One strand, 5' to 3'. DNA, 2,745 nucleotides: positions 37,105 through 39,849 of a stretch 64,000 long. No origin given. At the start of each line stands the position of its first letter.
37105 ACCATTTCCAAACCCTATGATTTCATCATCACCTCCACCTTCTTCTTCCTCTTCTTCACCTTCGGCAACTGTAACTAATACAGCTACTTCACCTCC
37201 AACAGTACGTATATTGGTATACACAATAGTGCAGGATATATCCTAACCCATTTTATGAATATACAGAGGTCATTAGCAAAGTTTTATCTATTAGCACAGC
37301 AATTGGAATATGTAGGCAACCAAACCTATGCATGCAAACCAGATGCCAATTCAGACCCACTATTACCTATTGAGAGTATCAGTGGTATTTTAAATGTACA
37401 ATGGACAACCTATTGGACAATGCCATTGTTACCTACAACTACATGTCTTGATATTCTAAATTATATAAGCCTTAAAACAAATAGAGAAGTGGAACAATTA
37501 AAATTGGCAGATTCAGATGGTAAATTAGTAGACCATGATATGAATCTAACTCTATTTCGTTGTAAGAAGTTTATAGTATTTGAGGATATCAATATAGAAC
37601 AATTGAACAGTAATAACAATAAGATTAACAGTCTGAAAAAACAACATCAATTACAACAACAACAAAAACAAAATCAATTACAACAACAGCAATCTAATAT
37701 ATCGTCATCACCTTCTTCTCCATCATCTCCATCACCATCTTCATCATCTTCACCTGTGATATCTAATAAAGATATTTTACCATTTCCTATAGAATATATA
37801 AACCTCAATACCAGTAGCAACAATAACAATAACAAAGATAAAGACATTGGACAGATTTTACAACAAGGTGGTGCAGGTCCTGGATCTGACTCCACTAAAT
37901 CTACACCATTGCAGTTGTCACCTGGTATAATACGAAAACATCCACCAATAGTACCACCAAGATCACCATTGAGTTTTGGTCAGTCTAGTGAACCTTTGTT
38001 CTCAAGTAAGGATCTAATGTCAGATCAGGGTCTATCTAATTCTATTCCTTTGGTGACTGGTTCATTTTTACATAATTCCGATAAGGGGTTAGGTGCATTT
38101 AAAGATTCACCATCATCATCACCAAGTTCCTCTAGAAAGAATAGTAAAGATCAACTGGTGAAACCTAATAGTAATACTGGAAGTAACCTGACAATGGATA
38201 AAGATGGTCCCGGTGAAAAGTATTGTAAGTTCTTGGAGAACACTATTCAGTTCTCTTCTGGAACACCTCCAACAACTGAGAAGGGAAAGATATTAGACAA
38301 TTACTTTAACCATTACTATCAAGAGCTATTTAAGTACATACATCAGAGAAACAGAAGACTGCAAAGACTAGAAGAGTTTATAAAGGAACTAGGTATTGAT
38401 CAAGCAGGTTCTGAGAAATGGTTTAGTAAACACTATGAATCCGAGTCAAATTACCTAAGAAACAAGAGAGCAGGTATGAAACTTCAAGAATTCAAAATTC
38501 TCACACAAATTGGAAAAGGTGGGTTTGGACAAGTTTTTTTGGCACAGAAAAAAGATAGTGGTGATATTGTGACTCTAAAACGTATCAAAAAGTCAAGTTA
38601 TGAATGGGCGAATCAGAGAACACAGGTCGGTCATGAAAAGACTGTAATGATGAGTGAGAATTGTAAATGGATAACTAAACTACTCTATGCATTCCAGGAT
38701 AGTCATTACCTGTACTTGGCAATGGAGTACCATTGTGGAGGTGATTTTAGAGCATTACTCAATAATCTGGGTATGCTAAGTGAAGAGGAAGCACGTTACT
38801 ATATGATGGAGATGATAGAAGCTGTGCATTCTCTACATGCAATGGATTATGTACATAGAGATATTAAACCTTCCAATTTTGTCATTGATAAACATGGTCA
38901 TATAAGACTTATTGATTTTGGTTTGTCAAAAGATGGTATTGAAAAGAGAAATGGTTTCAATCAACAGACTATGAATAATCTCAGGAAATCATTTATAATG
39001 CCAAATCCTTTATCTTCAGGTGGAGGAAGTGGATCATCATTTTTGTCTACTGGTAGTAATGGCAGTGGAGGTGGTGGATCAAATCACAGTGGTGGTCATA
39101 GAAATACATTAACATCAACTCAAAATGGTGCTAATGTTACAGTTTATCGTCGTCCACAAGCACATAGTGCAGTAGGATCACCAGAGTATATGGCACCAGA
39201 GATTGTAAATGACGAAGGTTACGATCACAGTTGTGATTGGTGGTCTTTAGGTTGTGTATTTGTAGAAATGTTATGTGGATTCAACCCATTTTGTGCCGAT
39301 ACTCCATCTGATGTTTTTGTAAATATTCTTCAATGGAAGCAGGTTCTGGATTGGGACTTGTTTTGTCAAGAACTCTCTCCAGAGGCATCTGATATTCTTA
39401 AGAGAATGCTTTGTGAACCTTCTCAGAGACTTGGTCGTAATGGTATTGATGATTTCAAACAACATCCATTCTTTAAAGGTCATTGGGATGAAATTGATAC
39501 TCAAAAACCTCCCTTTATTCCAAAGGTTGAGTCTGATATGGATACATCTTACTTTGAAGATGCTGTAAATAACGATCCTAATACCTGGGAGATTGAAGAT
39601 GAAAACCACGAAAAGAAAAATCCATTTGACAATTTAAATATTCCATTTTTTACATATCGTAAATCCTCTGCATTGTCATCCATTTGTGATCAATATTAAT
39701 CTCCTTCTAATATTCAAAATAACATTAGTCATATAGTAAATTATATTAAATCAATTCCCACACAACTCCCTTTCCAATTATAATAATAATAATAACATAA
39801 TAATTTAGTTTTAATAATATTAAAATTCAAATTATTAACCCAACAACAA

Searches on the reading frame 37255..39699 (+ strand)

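Call 59: search_protein_families(library=pfam, proteins=[window:37255-39699:+], max_evalue=0.00001)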
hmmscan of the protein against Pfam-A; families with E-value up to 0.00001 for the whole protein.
window:37255-39699:+ (814 aa): 2 families
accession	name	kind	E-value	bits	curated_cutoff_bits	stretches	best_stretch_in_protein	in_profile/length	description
PF00069.31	Pkinase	-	1.6e-59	201.9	31.7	2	414-565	2-152/263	Protein kinase domain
PF07714.23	PK_Tyr_Ser-Thr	-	3.7e-26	92.4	23.1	1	414-577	2-167/258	Protein tyrosine and serine/threonine kinase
